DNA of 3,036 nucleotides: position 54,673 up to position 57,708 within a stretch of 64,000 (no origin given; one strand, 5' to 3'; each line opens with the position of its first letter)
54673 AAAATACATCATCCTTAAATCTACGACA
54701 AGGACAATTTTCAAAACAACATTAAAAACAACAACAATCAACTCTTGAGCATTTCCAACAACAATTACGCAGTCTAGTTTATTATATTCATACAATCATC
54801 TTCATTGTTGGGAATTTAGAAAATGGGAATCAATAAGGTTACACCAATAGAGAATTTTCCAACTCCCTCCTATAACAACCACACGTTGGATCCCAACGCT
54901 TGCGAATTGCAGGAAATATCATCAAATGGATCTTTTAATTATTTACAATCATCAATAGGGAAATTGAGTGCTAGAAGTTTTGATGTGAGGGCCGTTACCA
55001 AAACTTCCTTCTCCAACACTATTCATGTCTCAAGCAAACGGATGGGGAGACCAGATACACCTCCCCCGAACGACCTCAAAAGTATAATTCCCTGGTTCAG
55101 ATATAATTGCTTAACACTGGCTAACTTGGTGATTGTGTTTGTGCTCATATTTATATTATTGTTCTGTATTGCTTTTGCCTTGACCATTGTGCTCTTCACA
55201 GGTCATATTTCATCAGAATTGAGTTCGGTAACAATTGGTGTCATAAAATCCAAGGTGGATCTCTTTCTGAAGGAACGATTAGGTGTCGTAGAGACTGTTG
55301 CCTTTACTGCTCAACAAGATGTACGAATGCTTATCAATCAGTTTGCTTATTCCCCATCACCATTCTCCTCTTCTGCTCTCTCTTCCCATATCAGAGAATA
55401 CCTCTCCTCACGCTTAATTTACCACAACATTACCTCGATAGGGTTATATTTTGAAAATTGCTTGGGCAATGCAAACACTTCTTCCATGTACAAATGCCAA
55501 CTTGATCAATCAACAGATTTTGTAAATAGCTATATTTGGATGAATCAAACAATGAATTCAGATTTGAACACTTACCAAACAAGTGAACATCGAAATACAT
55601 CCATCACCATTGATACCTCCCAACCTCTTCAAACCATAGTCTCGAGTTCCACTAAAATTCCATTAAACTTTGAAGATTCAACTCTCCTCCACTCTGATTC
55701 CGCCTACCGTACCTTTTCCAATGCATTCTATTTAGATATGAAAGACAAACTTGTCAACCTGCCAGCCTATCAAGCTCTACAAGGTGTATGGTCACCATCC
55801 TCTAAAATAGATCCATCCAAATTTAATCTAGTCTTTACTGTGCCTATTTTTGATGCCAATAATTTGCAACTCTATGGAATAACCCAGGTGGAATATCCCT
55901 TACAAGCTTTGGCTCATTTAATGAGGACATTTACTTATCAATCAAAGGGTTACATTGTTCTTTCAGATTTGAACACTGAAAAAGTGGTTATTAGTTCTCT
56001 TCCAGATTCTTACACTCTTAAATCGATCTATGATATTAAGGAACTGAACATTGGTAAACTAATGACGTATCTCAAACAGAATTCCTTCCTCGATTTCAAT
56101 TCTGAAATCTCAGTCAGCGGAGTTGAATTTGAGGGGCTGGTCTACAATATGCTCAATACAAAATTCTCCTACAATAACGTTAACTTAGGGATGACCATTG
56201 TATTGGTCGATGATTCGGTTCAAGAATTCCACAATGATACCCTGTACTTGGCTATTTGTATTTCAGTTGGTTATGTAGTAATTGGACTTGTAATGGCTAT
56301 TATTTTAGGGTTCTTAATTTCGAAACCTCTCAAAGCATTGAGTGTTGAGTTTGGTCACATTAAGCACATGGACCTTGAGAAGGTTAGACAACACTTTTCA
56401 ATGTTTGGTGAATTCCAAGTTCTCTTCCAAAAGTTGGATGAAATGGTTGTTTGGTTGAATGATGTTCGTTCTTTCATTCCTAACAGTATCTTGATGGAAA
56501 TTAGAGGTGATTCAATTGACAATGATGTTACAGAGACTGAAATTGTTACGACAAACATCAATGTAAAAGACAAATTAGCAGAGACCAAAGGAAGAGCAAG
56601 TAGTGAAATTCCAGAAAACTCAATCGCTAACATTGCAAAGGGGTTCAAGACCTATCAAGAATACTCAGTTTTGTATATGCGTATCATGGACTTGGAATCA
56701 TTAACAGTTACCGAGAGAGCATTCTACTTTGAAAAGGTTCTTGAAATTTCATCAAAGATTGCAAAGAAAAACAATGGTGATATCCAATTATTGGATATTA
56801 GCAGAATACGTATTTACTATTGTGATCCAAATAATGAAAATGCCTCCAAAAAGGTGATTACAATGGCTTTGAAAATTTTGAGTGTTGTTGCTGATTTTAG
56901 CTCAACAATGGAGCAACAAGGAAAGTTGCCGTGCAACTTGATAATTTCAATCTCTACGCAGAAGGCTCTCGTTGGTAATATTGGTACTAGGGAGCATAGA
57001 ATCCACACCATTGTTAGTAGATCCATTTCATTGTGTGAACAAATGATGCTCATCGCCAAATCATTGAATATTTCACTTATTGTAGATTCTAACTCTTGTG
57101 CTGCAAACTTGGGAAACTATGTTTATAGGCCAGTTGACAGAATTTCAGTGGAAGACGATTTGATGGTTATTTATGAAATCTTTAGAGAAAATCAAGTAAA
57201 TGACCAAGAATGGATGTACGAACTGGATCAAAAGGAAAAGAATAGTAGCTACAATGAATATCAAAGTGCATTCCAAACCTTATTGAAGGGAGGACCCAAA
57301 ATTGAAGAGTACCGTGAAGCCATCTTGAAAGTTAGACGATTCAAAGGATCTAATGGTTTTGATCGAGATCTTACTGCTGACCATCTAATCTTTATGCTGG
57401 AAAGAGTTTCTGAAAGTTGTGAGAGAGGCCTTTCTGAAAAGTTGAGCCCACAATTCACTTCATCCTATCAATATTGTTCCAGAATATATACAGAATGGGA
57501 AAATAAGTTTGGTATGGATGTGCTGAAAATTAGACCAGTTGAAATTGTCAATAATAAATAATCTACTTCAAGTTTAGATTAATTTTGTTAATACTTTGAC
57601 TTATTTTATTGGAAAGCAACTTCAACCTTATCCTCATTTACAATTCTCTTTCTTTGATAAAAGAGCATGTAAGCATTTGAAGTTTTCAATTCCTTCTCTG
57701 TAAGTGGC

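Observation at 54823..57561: Receptor-type class III cyclase with ACG-like topology and a partly degenerate catalytic site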

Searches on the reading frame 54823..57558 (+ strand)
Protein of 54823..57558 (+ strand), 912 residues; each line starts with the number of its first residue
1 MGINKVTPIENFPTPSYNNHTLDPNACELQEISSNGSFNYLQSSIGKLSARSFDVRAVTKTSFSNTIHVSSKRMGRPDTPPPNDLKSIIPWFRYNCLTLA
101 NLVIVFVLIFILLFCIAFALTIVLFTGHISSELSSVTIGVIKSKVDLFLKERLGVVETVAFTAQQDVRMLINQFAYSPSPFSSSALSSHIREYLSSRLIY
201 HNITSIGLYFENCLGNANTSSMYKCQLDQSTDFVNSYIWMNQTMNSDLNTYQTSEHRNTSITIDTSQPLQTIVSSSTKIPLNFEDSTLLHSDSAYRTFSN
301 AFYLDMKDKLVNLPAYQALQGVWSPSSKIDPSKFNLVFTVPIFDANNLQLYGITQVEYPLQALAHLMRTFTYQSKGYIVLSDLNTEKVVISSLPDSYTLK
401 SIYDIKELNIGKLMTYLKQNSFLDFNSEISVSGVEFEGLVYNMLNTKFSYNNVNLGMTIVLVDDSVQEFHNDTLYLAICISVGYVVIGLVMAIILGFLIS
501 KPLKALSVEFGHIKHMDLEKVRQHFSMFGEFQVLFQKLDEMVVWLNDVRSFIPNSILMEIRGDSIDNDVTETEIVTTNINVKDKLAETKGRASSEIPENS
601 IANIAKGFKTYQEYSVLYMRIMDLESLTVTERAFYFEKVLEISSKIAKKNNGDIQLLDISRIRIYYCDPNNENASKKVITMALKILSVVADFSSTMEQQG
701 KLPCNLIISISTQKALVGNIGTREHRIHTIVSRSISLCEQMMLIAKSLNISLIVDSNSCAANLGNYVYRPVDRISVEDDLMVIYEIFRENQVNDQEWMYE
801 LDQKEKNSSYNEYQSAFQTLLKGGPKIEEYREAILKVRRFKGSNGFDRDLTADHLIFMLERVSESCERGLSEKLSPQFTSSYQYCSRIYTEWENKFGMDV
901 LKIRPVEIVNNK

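Call 3: search_protein_families(library=pfam, proteins=[window:54823-57558:+], max_evalue=10)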
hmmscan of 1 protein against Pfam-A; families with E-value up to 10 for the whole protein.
window:54823-57558:+ (912 aa): 0 families

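Call 4: search_solved_structures(query=window:54823-57558:+, max_evalue=10, show_alignments=3)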
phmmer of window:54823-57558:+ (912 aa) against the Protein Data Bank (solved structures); distinct sequences matched with E-value up to 10: 1.
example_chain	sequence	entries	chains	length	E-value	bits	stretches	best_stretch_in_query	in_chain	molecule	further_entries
3r5g_A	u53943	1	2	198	0.0064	18.1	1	638-746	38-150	CyaB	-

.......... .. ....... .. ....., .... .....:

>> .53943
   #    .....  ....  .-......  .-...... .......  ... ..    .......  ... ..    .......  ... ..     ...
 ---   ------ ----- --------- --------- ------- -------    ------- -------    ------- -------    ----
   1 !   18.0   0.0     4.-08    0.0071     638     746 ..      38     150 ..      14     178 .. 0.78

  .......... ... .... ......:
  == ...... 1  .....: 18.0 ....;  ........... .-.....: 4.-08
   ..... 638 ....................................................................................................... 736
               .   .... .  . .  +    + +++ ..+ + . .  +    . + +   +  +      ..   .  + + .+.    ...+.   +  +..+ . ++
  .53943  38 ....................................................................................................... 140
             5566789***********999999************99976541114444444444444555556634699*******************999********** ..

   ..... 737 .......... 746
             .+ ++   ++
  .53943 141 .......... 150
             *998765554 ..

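Call 5: find_homologous_proteins(query=window:54823-57558:+, max_evalue=0.001)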
Query window:54823-57558:+ (912 aa): 1 proteins with E <= 0.001 among 8000 candidates.
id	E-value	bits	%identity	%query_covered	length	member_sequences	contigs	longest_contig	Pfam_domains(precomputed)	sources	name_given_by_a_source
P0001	0.0e+0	1474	100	73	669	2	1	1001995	-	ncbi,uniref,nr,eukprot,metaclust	ncbi:predicted protein [Naegleria gruberi]|uniref:Predicted protein n=1 Tax=Naegleria gruberi TaxID=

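Call 23: search_protein_representatives(protein=window:54823-57558:+)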
Query: 912 residues. Proteins with E-value up to 0.001 (for the whole library): 440; up to 1e-10: 78; up to 1e-30: 28. The best 150 are listed.
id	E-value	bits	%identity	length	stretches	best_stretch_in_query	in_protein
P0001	0.0e+00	1473.7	100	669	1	244-912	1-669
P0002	9.2e-60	219.4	26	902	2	91-573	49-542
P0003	1.6e-45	172.3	26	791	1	327-861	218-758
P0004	8.7e-44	166.6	26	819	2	244-821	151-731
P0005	2.5e-40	155.1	26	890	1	281-820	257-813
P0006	1.3e-39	152.8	25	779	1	348-840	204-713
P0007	5.9e-38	147.3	24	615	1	350-835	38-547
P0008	7.3e-38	147.0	26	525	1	375-826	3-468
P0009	3.5e-37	144.7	29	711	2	477-828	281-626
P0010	4.4e-37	144.4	24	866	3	611-822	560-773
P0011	3.3e-36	141.5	24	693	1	316-821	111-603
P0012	5.2e-36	140.8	27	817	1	257-885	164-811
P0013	2.7e-35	138.5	26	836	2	345-586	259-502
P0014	4.1e-35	137.9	27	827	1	346-820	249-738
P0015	1.5e-34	136.1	26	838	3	335-573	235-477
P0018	6.4e-34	133.9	25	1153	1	321-818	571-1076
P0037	7.7e-27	110.5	24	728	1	348-818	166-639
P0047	8.0e-23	97.2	26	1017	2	21-567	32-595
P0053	8.9e-18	80.5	23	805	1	468-832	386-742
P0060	6.2e-15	71.1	27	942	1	542-845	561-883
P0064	6.5e-13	64.5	23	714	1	474-819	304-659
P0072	1.4e-11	60.0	22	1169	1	467-823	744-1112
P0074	4.0e-11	58.5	25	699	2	636-790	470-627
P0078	9.1e-11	57.3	22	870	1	474-871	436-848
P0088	7.3e-10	54.4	22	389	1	486-824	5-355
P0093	2.1e-09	52.8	24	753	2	694-795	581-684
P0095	2.9e-09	52.4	24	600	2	337-559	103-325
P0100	4.7e-09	51.7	26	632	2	635-774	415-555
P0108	1.6e-08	49.9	23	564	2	408-560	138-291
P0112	2.3e-08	49.4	21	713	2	314-559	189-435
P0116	5.9e-08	48.1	25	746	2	680-804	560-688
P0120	1.1e-07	47.1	21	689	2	339-561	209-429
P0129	1.7e-07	46.6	22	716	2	338-560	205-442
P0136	3.4e-07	45.5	23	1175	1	469-829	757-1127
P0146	6.3e-07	44.6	21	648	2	336-560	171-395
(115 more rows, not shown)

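Call 25: search_protein_families(library=pfam, alignment_id=A1, max_evalue=0.01)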
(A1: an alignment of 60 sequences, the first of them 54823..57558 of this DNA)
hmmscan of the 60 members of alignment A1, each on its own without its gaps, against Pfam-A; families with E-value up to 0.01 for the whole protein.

A. member 1, window:54823-57558:+ (912 aa): 0 families

B. families by the number of members that match (of 60 scanned): 27 families (the first 25 are shown)
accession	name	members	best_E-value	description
PF00211.25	Guanylate_cyc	22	4.1e-08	Adenylate and Guanylate cyclase catalytic domain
PF02743.24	dCache_1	12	4.9e-10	Cache domain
PF22673.2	MCP-like_PDC_1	5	1.4e-05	Methyl-accepting chemotaxis protein-like, first PDC sensor domain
PF12796.13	Ank_2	2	3.8e-31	Ankyrin repeats (3 copies)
PF00023.36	Ank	2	1.1e-23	Ankyrin repeat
PF13606.12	Ank_3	2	1e-17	Ankyrin repeat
PF13637.12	Ank_4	2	7.4e-17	Ankyrin repeats (many copies)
PF13857.12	Ank_5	2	2e-13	Ankyrin repeats (many copies)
PF23106.1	EGF_Teneurin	1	2.4e-35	Teneurin-like EGF domain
PF07974.19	EGF_2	1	6.1e-35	EGF-like domain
PF25024.1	EGF_TEN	1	1.7e-22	Teneurin EGF domain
PF25390.1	WD40_RLD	1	4.3e-10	RCC1-like domain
PF13540.12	RCC1_2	1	3.8e-08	Regulator of chromosome condensation (RCC1) repeat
PF25493.1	Peripla_BP_A-cyclase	1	0.00029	Adenylate cyclase, periplasmic binding protein-like domain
PF00415.24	RCC1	1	0.00063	Regulator of chromosome condensation (RCC1) repeat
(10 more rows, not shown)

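Call 26: search_solved_structures(query=A1, max_evalue=0.01, show_alignments=4)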
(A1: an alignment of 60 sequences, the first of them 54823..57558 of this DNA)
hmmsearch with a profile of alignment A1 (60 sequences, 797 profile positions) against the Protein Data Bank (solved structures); distinct sequences matched with E-value up to 0.01: 60.
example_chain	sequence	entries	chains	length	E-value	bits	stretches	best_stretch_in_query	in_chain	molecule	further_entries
3r5g_A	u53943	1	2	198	1.5e-12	50.1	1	502-684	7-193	CyaB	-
4oya_A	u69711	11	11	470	8.4e-12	47.6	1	496-636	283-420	Adenylate cyclase type 10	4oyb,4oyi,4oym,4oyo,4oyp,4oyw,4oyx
4clf_A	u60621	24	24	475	8.6e-12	47.6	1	496-636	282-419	ADENYLATE CYCLASE TYPE 10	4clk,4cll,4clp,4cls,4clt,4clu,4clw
4cm0_A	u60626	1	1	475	8.7e-12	47.6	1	496-636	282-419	SOLUBLE ADENYLYL CYCLASE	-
4cm2_A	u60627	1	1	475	9.8e-12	47.4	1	496-636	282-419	ADENYLATE CYCLASE TYPE 10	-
6ao9_A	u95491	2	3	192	1.1e-11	47.2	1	520-688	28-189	Bacterio-rhodopsin/guanylyl cyclase 1 fusion protein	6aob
2w01_A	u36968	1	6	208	1.2e-11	47.2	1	497-630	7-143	ADENYLATE CYCLASE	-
6aoa_A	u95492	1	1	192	3.5e-11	45.6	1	505-688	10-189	Bacterio-rhodopsin/guanylyl cyclase 1 fusion protein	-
6fht_A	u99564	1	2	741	4.3e-11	45.3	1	496-629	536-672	Bacteriophytochrome,Adenylate cyclase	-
5x4t_A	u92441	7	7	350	7.9e-11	44.4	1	510-684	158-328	Photoactivated adenylyl cyclase | Family 3 adenylate cyclase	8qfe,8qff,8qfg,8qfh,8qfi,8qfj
9f1z_A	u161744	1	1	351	7.9e-11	44.4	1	510-684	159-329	Family 3 adenylate cyclase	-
5x4u_A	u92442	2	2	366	8.9e-11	44.2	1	510-684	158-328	Photoactivated adenylyl cyclase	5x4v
4yus_A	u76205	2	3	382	9.7e-11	44.1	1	510-684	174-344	Family 3 adenylate cyclase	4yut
9f1w_A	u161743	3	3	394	1.1e-10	44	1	510-684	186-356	Family 3 adenylate cyclase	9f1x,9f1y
6sir_A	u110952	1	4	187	6.3e-10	41.4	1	520-678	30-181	Nucleotide cyclase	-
6mni_A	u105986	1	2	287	8.6e-06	27.8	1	168-268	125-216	Methyl-accepting chemotaxis protein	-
6iop_A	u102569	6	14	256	9.5e-06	27.6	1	161-268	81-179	Methyl-accepting chemotaxis protein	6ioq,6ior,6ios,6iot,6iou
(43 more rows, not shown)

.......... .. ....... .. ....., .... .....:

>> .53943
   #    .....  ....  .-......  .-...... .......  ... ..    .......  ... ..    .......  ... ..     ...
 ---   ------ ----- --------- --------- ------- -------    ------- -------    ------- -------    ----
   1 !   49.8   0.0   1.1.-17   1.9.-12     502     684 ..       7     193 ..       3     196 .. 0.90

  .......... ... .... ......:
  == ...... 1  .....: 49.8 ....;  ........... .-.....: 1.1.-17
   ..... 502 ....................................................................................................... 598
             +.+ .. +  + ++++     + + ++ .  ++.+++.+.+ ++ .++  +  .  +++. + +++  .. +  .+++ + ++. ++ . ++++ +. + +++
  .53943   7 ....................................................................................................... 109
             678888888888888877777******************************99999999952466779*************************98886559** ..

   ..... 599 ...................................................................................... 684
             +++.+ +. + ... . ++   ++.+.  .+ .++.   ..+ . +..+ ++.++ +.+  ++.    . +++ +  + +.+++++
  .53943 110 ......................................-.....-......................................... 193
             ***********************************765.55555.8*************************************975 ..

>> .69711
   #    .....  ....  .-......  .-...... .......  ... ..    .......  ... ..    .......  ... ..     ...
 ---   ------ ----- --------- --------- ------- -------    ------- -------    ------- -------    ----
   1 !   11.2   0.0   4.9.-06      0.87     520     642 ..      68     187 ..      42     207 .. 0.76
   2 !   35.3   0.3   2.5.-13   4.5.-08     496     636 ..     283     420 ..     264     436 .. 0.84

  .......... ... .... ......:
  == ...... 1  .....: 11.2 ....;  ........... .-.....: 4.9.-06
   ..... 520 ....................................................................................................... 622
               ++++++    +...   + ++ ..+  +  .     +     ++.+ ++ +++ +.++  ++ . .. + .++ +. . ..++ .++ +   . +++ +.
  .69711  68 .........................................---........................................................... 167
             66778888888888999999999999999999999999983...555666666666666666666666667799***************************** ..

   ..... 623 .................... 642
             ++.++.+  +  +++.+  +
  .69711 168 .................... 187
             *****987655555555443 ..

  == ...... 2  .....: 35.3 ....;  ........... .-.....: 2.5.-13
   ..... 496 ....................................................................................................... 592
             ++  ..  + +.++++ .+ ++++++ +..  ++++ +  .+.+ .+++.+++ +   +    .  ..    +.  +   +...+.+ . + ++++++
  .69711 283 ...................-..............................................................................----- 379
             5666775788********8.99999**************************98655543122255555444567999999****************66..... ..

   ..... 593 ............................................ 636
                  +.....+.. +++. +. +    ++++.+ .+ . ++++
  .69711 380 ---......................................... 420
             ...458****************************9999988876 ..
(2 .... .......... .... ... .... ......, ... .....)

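Call 28: list_cluster_members(proteins=[P0002, P0003, P0004, P0005, P0006, P0009, P0012, P0018, P0047, P0072])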
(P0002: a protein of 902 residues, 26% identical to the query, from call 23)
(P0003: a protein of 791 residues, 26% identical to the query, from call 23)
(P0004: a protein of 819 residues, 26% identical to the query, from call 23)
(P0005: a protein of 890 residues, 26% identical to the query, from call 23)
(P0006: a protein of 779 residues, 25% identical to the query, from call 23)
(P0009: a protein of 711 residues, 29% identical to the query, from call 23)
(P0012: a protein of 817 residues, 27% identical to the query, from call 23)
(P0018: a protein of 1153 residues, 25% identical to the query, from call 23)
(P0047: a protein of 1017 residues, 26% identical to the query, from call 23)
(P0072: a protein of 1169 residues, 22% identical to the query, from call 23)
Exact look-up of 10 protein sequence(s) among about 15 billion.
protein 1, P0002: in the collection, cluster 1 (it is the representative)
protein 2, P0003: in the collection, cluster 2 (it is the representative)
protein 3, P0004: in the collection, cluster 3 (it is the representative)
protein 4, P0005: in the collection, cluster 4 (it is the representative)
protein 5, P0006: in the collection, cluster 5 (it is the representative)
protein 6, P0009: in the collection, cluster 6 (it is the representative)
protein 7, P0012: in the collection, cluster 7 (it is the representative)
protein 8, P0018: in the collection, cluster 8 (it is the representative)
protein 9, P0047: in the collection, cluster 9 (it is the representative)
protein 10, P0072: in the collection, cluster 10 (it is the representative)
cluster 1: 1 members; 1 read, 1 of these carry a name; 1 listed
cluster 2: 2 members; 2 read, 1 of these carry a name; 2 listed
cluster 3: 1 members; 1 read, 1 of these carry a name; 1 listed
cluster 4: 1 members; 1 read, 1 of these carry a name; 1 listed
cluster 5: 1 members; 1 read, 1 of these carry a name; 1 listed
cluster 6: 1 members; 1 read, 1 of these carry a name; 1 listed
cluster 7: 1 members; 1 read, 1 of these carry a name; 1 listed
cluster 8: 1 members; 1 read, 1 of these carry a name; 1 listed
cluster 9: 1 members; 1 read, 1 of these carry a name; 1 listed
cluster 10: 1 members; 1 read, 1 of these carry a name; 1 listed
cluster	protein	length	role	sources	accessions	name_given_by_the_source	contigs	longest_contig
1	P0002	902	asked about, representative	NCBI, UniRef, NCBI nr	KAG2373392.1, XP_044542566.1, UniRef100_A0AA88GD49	hypothetical protein C9374_012131 [Naegleria lovaniensis] | Guanylate cyclase domain-containing protein n=1 Tax=Naegleria lovaniensis TaxID=51637 ... | uncharacterized protein C9374_012131 [Naegleria lovaniensis]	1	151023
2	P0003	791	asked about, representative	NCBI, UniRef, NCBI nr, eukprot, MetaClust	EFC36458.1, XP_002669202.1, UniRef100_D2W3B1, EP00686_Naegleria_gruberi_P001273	predicted protein [Naegleria gruberi] | Predicted protein n=1 Tax=Naegleria gruberi TaxID=5762 RepID=D2W3B1_NAEGR | uncharacterized protein NAEGRDRAFT_75884 [Naegleria gruberi]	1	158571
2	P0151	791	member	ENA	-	-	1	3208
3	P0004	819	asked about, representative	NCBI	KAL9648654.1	hypothetical protein ABK040_016284 [Willaertia magna]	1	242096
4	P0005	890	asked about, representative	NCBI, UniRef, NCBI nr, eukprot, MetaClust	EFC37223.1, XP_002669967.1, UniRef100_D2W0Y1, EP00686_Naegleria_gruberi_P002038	hypothetical protein NAEGRDRAFT_59796 [Naegleria gruberi] | N-terminal Ras-GEF domain-containing protein n=1 Tax=Naegleria gruberi TaxID=5762 ... | uncharacterized protein NAEGRDRAFT_59796 [Naegleria gruberi]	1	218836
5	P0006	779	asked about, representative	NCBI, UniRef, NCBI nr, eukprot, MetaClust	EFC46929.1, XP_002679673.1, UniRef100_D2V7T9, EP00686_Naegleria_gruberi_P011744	predicted protein [Naegleria gruberi] | Predicted protein n=1 Tax=Naegleria gruberi TaxID=5762 RepID=D2V7T9_NAEGR | uncharacterized protein NAEGRDRAFT_64921 [Naegleria gruberi]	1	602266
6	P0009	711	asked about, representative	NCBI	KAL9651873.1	hypothetical protein ABK040_000219 [Willaertia magna]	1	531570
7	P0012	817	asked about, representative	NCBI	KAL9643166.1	hypothetical protein ABK040_001654 [Willaertia magna]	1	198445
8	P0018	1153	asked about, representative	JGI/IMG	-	ankyrin repeat protein/class 3 adenylate cyclase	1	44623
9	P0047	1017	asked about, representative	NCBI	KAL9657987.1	hypothetical protein ABK040_016637 [Willaertia magna]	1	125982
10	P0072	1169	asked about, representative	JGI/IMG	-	ankyrin repeat protein/class 3 adenylate cyclase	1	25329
